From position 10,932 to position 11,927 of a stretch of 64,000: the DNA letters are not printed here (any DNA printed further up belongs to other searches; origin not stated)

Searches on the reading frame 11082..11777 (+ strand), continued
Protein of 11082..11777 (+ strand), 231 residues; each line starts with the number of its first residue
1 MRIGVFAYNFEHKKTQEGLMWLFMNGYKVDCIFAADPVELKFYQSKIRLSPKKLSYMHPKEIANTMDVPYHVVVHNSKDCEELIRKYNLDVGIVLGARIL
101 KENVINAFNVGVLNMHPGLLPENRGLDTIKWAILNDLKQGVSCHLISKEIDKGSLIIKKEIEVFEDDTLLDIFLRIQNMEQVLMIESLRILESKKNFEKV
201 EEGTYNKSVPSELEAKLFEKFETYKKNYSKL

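Call 31: search_protein_families(library=pfam, proteins=[L007:14963-15883:+, L007:7654-8787:-, L012:6251-7138:+, L012:7128-8174:+, L012:8931-10004:+, L012:11778-12746:+, L012:12756-13529:+, L012:13558-14439:+, L012:14436-15143:+, L012:17977-18912:+], max_evalue=0.00001)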
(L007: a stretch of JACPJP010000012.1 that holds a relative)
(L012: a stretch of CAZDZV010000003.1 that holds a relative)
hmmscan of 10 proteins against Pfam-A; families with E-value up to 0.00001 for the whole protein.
L007:14963-15883:+ (306 aa): 6 families
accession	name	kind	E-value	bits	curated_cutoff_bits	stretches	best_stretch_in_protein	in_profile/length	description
PF01370.27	Epimerase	-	4.7e-30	105.2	20.9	1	4-232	2-236/240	NAD dependent epimerase/dehydratase family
PF16363.11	GDP_Man_Dehyd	-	5.6e-25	88.9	27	1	4-278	1-296/332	GDP-mannose 4,6 dehydratase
PF04321.23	RmlD_sub_bind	-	2.1e-10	40.6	27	1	1-189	1-166/287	RmlD substrate binding domain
PF01073.25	3Beta_HSD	-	6.3e-08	32.4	22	1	5-225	2-230/280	3-beta hydroxysteroid dehydrogenase/isomerase family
PF13460.12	NAD_binding_10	-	1.4e-07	32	27.2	1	7-172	1-145/184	NAD(P)H-binding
PF02719.21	Polysacc_synt_2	-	3.9e-06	26.7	20.2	0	4-175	2-173/293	Polysaccharide biosynthesis protein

L007:7654-8787:- (377 aa): 2 families
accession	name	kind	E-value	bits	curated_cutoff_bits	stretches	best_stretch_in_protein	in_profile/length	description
PF02350.25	Epimerase_2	-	1.2e-106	357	30.6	1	38-374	3-346/347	UDP-N-acetylglucosamine 2-epimerase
PF04007.18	DUF354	-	4.4e-06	26.4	22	1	198-348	172-320/349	Protein of unknown function (DUF354)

L012:6251-7138:+ (295 aa): 2 families
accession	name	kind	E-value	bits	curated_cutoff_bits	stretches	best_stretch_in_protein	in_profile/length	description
PF01522.26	Polysacc_deac_1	-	9.4e-22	77.7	23.1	1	35-141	20-123/124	Polysaccharide deacetylase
PF10096.14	DUF2334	-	4.3e-08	33.4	26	1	38-141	20-144/203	Uncharacterized protein conserved in bacteria (DUF2334)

L012:7128-8174:+ (348 aa): 2 families
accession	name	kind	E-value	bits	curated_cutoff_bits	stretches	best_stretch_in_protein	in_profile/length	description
PF02388.22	FemAB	-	1.2e-15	57.7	24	1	221-308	306-392/406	FemAB family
PF13480.13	Acetyltransf_6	-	1.8e-15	57.8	22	1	153-279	7-138/143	Acetyltransferase (GNAT) domain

L012:8931-10004:+ (357 aa): 1 family
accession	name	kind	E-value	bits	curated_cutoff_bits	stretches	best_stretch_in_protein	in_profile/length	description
PF02350.25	Epimerase_2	-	1.5e-105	353.4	30.6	1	25-357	7-347/347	UDP-N-acetylglucosamine 2-epimerase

L012:11778-12746:+ (322 aa): 3 families
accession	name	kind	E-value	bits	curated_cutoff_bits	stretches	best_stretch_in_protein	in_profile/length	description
PF01408.29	GFO_IDH_MocA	-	1.5e-28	100.3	24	1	3-120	2-120/120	Oxidoreductase family, NAD-binding Rossmann fold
PF22725.1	GFO_IDH_MocA_C3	-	8.4e-17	61.8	27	1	130-238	3-123/124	GFO/IDH/MocA C-terminal domain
PF02894.22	GFO_IDH_MocA_C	-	8.3e-15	55.6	22.9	1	132-317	1-208/218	Oxidoreductase family, C-terminal alpha/beta domain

L012:12756-13529:+ (257 aa): 5 families
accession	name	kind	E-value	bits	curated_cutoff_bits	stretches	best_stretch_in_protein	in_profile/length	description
PF08241.18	Methyltransf_11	-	4e-21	75.9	21.2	1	59-151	1-94/95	Methyltransferase domain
PF13489.12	Methyltransf_23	-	5.6e-18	65.6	27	1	42-214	8-161/164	Methyltransferase domain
PF13847.12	Methyltransf_31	-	1.5e-16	60.8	27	1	54-156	3-113/145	Methyltransferase domain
PF13649.12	Methyltransf_25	-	1.7e-14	54.7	27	1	59-148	2-97/97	Methyltransferase domain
PF08242.18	Methyltransf_12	-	7.5e-11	43.1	30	1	59-150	1-98/98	Methyltransferase domain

L012:13558-14439:+ (293 aa): 1 family
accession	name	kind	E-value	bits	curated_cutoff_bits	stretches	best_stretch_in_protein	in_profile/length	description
PF00535.33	Glycos_transf_2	-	1.8e-25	90.3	23.3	1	5-167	2-167/168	Glycosyl transferase family 2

L012:14436-15143:+ (235 aa): 1 family
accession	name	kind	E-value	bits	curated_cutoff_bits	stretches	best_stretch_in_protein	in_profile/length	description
PF01066.26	CDP-OH_P_transf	-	2.6e-09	38.1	22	1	42-148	3-104/152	CDP-alcohol phosphatidyltransferase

L012:17977-18912:+ (311 aa): 8 families
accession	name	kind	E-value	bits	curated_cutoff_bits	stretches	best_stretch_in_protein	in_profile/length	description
PF08241.18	Methyltransf_11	-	7.8e-24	84.6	21.2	1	65-162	1-95/95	Methyltransferase domain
PF13649.12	Methyltransf_25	-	1e-19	71.4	27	1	64-158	1-97/97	Methyltransferase domain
PF13847.12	Methyltransf_31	-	3.5e-19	69.4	27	1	59-166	2-113/145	Methyltransferase domain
PF13489.12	Methyltransf_23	-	2.3e-16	60.4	27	1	45-256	9-161/164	Methyltransferase domain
PF08242.18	Methyltransf_12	-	2.5e-15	57.4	30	1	65-160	1-98/98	Methyltransferase domain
PF01209.24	Ubie_methyltran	-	1.7e-10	41.1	20.1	1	52-163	39-152/233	ubiE/COQ5 methyltransferase family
PF02353.26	CMAS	-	2.9e-08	33.8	27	1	49-163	51-165/273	Mycolic acid cyclopropane synthetase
PF08003.17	Methyltransf_9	-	4.3e-06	26.4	23.8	1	45-163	103-218/315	Protein of unknown function (DUF1698)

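Call 63: find_encoding_contigs(protein=P0004, flank=8000, max_places=2)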
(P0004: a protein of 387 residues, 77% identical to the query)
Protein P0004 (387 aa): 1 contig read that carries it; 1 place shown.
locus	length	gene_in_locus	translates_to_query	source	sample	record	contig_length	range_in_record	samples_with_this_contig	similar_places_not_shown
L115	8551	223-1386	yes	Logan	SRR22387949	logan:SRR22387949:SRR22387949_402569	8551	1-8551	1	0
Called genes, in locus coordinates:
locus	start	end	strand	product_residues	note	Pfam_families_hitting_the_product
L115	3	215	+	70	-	?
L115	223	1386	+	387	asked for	PF00132:Hexapep, PF25084:LbH_EIF2B, PF25087:GMPPB_C (weak), PF14602:Hexapep_2 (weak), PF00132:Hexapep, PF14602:Hexapep_2 (weak), PF00551:Formyl_trans_N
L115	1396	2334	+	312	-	PF13579:Glyco_trans_4_4 (weak), PF13439:Glyco_transf_4, PF13692:Glyco_trans_1_4 (faint)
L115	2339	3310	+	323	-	PF01073:3Beta_HSD, PF01370:Epimerase, PF02719:Polysacc_synt_2, PF04321:RmlD_sub_bind, PF07993:NAD_binding_4 (faint), PF16363:GDP_Man_Dehyd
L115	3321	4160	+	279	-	PF01073:3Beta_HSD, PF01370:Epimerase, PF02719:Polysacc_synt_2 (weak), PF04321:RmlD_sub_bind, PF13460:NAD_binding_10 (weak), PF16363:GDP_Man_Dehyd, PF07993:NAD_binding_4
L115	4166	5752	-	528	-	PF02310:B12-binding, PF04055:Radical_SAM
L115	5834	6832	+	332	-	PF01408:GFO_IDH_MocA, PF03435:Sacchrp_dh_NADP (faint), PF02894:GFO_IDH_MocA_C, PF22725:GFO_IDH_MocA_C3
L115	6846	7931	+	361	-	PF00534:Glycos_transf_1, PF13692:Glyco_trans_1_4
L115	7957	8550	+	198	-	?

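Call 64: find_encoding_contigs(protein=P0005, flank=10000, max_places=3)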
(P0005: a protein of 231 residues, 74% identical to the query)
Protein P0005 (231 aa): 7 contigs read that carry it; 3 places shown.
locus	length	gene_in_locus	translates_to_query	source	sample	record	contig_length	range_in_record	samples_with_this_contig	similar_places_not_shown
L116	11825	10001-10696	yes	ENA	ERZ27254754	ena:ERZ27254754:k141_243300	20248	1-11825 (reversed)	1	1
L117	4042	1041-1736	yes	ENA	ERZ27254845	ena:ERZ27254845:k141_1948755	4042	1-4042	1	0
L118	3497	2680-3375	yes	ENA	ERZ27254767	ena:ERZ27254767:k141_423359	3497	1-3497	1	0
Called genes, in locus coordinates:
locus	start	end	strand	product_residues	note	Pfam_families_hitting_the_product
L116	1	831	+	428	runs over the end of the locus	PF00464:SHMT, PF00155:Aminotran_1_2 (weak)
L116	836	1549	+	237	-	PF00535:Glycos_transf_2, PF10111:Glyco_tranf_2_2 (weak), PF13641:Glyco_tranf_2_3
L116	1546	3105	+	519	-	PF13231:PMT_2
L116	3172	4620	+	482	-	PF02366:PMT, PF13231:PMT_2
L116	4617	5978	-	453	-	PF02310:B12-binding, PF04055:Radical_SAM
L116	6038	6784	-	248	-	PF00535:Glycos_transf_2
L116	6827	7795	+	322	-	PF05368:NmrA, PF00106:adh_short, PF01073:3Beta_HSD, PF01370:Epimerase, PF02719:Polysacc_synt_2, PF04321:RmlD_sub_bind, PF13460:NAD_binding_10, PF16363:GDP_Man_Dehyd, +3 more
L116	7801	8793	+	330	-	PF01073:3Beta_HSD, PF01370:Epimerase, PF02719:Polysacc_synt_2, PF04321:RmlD_sub_bind, PF05368:NmrA (weak), PF07993:NAD_binding_4, PF13460:NAD_binding_10, PF16363:GDP_Man_Dehyd, +1 more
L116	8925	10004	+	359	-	PF01041:DegT_DnrJ_EryC1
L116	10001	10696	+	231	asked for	PF00551:Formyl_trans_N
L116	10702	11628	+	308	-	PF13579:Glyco_trans_4_4 (weak), PF13439:Glyco_transf_4, PF13692:Glyco_trans_1_4 (weak), PF00534:Glycos_transf_1 (faint)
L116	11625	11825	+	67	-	?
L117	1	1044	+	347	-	?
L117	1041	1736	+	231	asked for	PF00551:Formyl_trans_N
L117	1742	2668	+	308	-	PF13579:Glyco_trans_4_4 (weak), PF13439:Glyco_transf_4, PF13692:Glyco_trans_1_4 (weak), PF00534:Glycos_transf_1 (faint)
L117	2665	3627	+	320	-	PF01073:3Beta_HSD, PF01370:Epimerase, PF02719:Polysacc_synt_2, PF04321:RmlD_sub_bind, PF05368:NmrA (faint), PF16363:GDP_Man_Dehyd, PF07993:NAD_binding_4 (faint), PF13460:NAD_binding_10 (weak)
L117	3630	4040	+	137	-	?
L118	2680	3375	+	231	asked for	PF00551:Formyl_trans_N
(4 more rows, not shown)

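Call 67: predict_structure(alignment_id=A1)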
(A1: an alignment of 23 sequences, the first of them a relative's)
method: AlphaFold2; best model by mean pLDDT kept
length: 231 residues; sequences in the alignment: 23
mean_pLDDT: 93.8   pTM: 0.89
mean pLDDT of the five models: 93.8, 93.7, 91.7, 90.6, 90.2
residues with pLDDT >= 90: 196; 70-90: 32; 50-70: 3; < 50: 0
segments of 3 or more residues with pLDDT < 50: none
pLDDT, mean of each block of 10 residues (from residue 1): 96 94 97 87 76 91 97 96 98 90 97 96 92 96 95 96 96 97 98 92 89 94 96 92
secondary structure, 60 per line:
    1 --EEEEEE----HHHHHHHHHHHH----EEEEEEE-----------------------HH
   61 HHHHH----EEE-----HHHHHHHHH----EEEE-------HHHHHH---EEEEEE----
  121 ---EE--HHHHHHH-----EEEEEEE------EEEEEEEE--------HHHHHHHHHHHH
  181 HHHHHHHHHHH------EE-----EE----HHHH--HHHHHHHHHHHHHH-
elements in order: E3-8 H13-24 E29-35 H59-65 E70-72 H78-86 E91-94 H102-107 E111-116 H128-134 E140-146 E153-160 H169-191 H211-214 H217-230

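Call 69: fold_search(model_id=the predicted structure, library=pdb)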
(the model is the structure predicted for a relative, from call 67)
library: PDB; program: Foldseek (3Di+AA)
matches with E <= 10: 1323; with E <= 0.001: 157
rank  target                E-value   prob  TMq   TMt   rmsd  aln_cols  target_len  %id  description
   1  5j63_A                5.8e-16  1.00  0.68  0.54   4.2       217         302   20  Crystal Structure of the N-terminal N-formyltransferase Domain (residues 1-306) of Escherichia coli Arna in Complex wi (released 2016-05-25)
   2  5j63_B                4.1e-15  1.00  0.69  0.54   3.7       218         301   21  Crystal Structure of the N-terminal N-formyltransferase Domain (residues 1-306) of Escherichia coli Arna in Complex wi (released 2016-05-25)
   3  3tqq                  5.3e-15  1.00  0.70  0.54   3.5       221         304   25  Structure of the methionyl-tRNA formyltransferase (fmt) from Coxiella burnetii (released 2011-09-28)
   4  5j63_D                1.2e-14  1.00  0.68  0.54   4.2       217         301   20  Crystal Structure of the N-terminal N-formyltransferase Domain (residues 1-306) of Escherichia coli Arna in Complex wi (released 2016-05-25)
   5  5j63_C                1.3e-14  1.00  0.68  0.56   4.2       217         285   20  Crystal Structure of the N-terminal N-formyltransferase Domain (residues 1-306) of Escherichia coli Arna in Complex wi (released 2016-05-25)
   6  2bln_A                1.5e-14  1.00  0.69  0.54   3.5       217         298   19  N-terminal formyltransferase domain of ArnA in complex with N-5- formyltetrahydrofolate and UMP (released 2005-04-08)
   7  5vyt_B                1.9e-14  1.00  0.73  0.67   3.7       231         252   20  Crystal structure of the WbkC N-formyltransferase (F142A variant) from Brucella melitensis (released 2017-07-05)
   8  4iqf_A                2.1e-14  1.00  0.69  0.53   4.6       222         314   20  Crystal Structure of Methyionyl-tRNA Formyltransferase from Bacillus anthracis (released 2013-01-23)
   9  9wi0_A                2.2e-14  1.00  0.70  0.27   4.1       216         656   21  cryo-EM structure of E.coli ArnA (released 2025-11-26)
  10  1yrw                  4.0e-14  1.00  0.67  0.55   3.9       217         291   20  Crystal Structure of E.coli ArnA Transformylase Domain (released 2005-04-12)
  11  5vys_B                7.9e-14  1.00  0.69  0.65   4.9       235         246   20  Crystal structure of the WbkC N-formyltransferase (C47S variant) from Brucella melitensis (released 2017-07-05)
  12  5vyu_B                1.2e-13  1.00  0.69  0.66   4.5       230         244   20  Crystal structure of the WbkC N-formyltransferase from Brucella melitensis in complex with GDP-perosaminea and N-10-fo (released 2017-07-05)
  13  6v2t_B                1.4e-13  1.00  0.60  0.56   5.1       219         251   23  X-ray structure of a sugar N-formyltransferase from Shewanella sp FDAARGOS_354 (released 2020-01-08)
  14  4iqf_B                1.8e-13  1.00  0.69  0.52   5.1       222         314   20  Crystal Structure of Methyionyl-tRNA Formyltransferase from Bacillus anthracis (released 2013-01-23)
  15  6v2t_A                2.3e-13  1.00  0.60  0.56   5.4       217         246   23  X-ray structure of a sugar N-formyltransferase from Shewanella sp FDAARGOS_354 (released 2020-01-08)
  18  6v33_A                2.6e-13  1.00  0.61  0.58   4.3       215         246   20  X-ray structure of a sugar N-formyltransferase from Pseudomonas congelans (released 2020-01-08)
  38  6v33_B                4.8e-12  1.00  0.60  0.57   4.5       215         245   21  X-ray structure of a sugar N-formyltransferase from Pseudomonas congelans (released 2020-01-08)
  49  4nv1_B                9.5e-12  1.00  0.64  0.61   5.8       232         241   24  Crystal structure of a 4-N formyltransferase from Francisella tularensis (released 2013-12-25)
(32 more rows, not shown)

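Call 71: find_encoding_contigs(protein=P0003, flank=10000, max_places=1)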
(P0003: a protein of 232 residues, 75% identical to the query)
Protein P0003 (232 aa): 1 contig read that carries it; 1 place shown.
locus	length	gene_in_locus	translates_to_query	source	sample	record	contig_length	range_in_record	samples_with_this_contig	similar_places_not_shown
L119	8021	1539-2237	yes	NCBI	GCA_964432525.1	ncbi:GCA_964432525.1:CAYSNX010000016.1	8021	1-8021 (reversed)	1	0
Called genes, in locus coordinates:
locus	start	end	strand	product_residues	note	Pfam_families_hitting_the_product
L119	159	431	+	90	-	-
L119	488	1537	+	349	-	PF01041:DegT_DnrJ_EryC1, PF01212:Beta_elim_lyase, PF01053:Cys_Met_Meta_PP (weak)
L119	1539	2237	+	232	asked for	PF00551:Formyl_trans_N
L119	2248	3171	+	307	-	PF13439:Glyco_transf_4, PF13579:Glyco_trans_4_4 (weak)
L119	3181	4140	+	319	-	PF01073:3Beta_HSD, PF01370:Epimerase, PF02719:Polysacc_synt_2 (weak), PF16363:GDP_Man_Dehyd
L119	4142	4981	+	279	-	PF01073:3Beta_HSD, PF01370:Epimerase, PF02719:Polysacc_synt_2 (faint), PF04321:RmlD_sub_bind, PF13460:NAD_binding_10 (weak), PF07993:NAD_binding_4, PF16363:GDP_Man_Dehyd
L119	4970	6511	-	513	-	PF02310:B12-binding, PF04055:Radical_SAM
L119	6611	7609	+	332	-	PF01408:GFO_IDH_MocA, PF03446:NAD_binding_2 (weak), PF03807:F420_oxidored (weak), PF02894:GFO_IDH_MocA_C, PF22725:GFO_IDH_MocA_C3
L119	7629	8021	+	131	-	?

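Call 72: find_encoding_contigs(protein=P0007, flank=10000, max_places=1)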
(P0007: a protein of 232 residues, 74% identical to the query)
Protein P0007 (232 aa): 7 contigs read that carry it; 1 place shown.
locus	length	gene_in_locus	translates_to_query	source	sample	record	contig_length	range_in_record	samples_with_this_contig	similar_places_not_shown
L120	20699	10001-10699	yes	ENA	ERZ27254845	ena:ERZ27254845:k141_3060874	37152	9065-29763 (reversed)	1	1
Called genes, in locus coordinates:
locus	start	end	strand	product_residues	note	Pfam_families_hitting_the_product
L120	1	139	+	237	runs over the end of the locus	PF00535:Glycos_transf_2, PF10111:Glyco_tranf_2_2, PF13641:Glyco_tranf_2_3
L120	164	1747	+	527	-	PF13231:PMT_2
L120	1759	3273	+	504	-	PF02366:PMT, PF13231:PMT_2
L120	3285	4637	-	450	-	PF02310:B12-binding, PF04055:Radical_SAM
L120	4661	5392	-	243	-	PF00535:Glycos_transf_2, PF10111:Glyco_tranf_2_2 (weak)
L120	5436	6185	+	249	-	PF01073:3Beta_HSD, PF01370:Epimerase, PF02719:Polysacc_synt_2, PF04321:RmlD_sub_bind, PF16363:GDP_Man_Dehyd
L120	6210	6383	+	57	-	-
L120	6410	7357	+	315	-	PF01073:3Beta_HSD, PF01370:Epimerase, PF02719:Polysacc_synt_2, PF04321:RmlD_sub_bind, PF05368:NmrA (weak), PF07993:NAD_binding_4, PF13460:NAD_binding_10, PF16363:GDP_Man_Dehyd, +1 more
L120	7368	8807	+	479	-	PF02310:B12-binding, PF19864:Radical_SAM_N2 (weak), PF04055:Radical_SAM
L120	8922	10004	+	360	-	PF01041:DegT_DnrJ_EryC1, PF00155:Aminotran_1_2 (faint), PF01053:Cys_Met_Meta_PP (faint)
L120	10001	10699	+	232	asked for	PF00551:Formyl_trans_N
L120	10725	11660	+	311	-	PF13439:Glyco_transf_4, PF00534:Glycos_transf_1 (weak), PF13692:Glyco_trans_1_4 (weak)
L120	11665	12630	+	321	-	PF01073:3Beta_HSD, PF01370:Epimerase, PF02719:Polysacc_synt_2, PF04321:RmlD_sub_bind, PF05368:NmrA (faint), PF07993:NAD_binding_4 (faint), PF16363:GDP_Man_Dehyd, PF13460:NAD_binding_10 (faint)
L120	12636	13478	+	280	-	PF01073:3Beta_HSD, PF01370:Epimerase, PF04321:RmlD_sub_bind, PF16363:GDP_Man_Dehyd, PF07993:NAD_binding_4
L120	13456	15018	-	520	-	PF02310:B12-binding, PF04055:Radical_SAM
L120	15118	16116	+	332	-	PF01408:GFO_IDH_MocA, PF03807:F420_oxidored (weak), PF02894:GFO_IDH_MocA_C, PF22725:GFO_IDH_MocA_C3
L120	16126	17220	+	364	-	PF00534:Glycos_transf_1, PF13692:Glyco_trans_1_4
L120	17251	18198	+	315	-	PF01073:3Beta_HSD, PF01370:Epimerase, PF02719:Polysacc_synt_2, PF04321:RmlD_sub_bind, PF07993:NAD_binding_4, PF13460:NAD_binding_10 (weak), PF16363:GDP_Man_Dehyd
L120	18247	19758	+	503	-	PF01943:Polysacc_synt, PF13440:Polysacc_synt_3, PF03023:MurJ, PF01554:MatE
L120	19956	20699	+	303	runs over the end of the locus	PF13439:Glyco_transf_4 (faint), PF00534:Glycos_transf_1, PF13692:Glyco_trans_1_4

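Call 73: find_encoding_contigs(protein=P0010, flank=10000, max_places=1)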
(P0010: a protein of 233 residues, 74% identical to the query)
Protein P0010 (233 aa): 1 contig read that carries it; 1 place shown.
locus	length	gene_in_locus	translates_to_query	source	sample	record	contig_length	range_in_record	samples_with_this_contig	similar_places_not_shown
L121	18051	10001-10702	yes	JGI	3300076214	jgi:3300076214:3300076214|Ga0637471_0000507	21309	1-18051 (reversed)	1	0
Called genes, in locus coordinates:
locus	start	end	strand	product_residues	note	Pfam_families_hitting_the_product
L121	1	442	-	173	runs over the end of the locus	PF00132:Hexapep (faint)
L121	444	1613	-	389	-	PF03446:NAD_binding_2 (faint), PF03721:UDPG_MGDP_dh_N, PF00984:UDPG_MGDP_dh, PF03720:UDPG_MGDP_dh_C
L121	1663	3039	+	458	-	PF02826:2-Hacid_dh_C (faint), PF01210:NAD_Gly3P_dh_N (faint), PF02737:3HCDH_N (weak), PF03446:NAD_binding_2 (weak), PF03721:UDPG_MGDP_dh_N, PF00984:UDPG_MGDP_dh, PF03720:UDPG_MGDP_dh_C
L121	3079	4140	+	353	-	PF12689:Acid_PPase (faint), PF00702:Hydrolase (weak), PF13419:HAD_2 (weak), PF00583:Acetyltransf_1 (weak)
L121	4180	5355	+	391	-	PF09492:Pec_lyase (faint), PF06662:C5-epim_C (faint), PF07470:Glyco_hydro_88 (faint), PF25840:Ulvan_lyase_N (faint), PF13243:SQHop_cyclase_C, PF07944:Beta-AFase-like_GH127_cat (weak)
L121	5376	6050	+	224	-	-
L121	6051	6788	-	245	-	PF01209:Ubie_methyltran, PF02353:CMAS, PF08003:Methyltransf_9, PF13489:Methyltransf_23, PF05175:MTS, PF13847:Methyltransf_31, PF08241:Methyltransf_11, PF08242:Methyltransf_12, +1 more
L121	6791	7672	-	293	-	PF02522:Antibiotic_NAT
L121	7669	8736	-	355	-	PF02350:Epimerase_2, PF04007:DUF354 (weak)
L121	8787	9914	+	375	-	PF00534:Glycos_transf_1, PF13692:Glyco_trans_1_4, PF13524:Glyco_trans_1_2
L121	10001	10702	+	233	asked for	PF00551:Formyl_trans_N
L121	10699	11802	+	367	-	PF00155:Aminotran_1_2, PF00266:Aminotran_5, PF01041:DegT_DnrJ_EryC1, PF01212:Beta_elim_lyase, PF01053:Cys_Met_Meta_PP (weak)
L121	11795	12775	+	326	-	PF01408:GFO_IDH_MocA, PF02629:CoA_binding (faint), PF02894:GFO_IDH_MocA_C, PF22725:GFO_IDH_MocA_C3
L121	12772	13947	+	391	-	PF03446:NAD_binding_2 (faint), PF03721:UDPG_MGDP_dh_N, PF00984:UDPG_MGDP_dh, PF03720:UDPG_MGDP_dh_C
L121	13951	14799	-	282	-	PF13229:Beta_helix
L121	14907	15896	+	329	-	PF01370:Epimerase, PF02719:Polysacc_synt_2, PF04321:RmlD_sub_bind, PF01073:3Beta_HSD, PF07993:NAD_binding_4, PF13460:NAD_binding_10, PF16363:GDP_Man_Dehyd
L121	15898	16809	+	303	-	PF01370:Epimerase, PF02719:Polysacc_synt_2 (weak), PF04321:RmlD_sub_bind, PF13460:NAD_binding_10, PF16363:GDP_Man_Dehyd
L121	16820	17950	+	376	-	PF13439:Glyco_transf_4, PF00534:Glycos_transf_1, PF13692:Glyco_trans_1_4, PF13524:Glyco_trans_1_2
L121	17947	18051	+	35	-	?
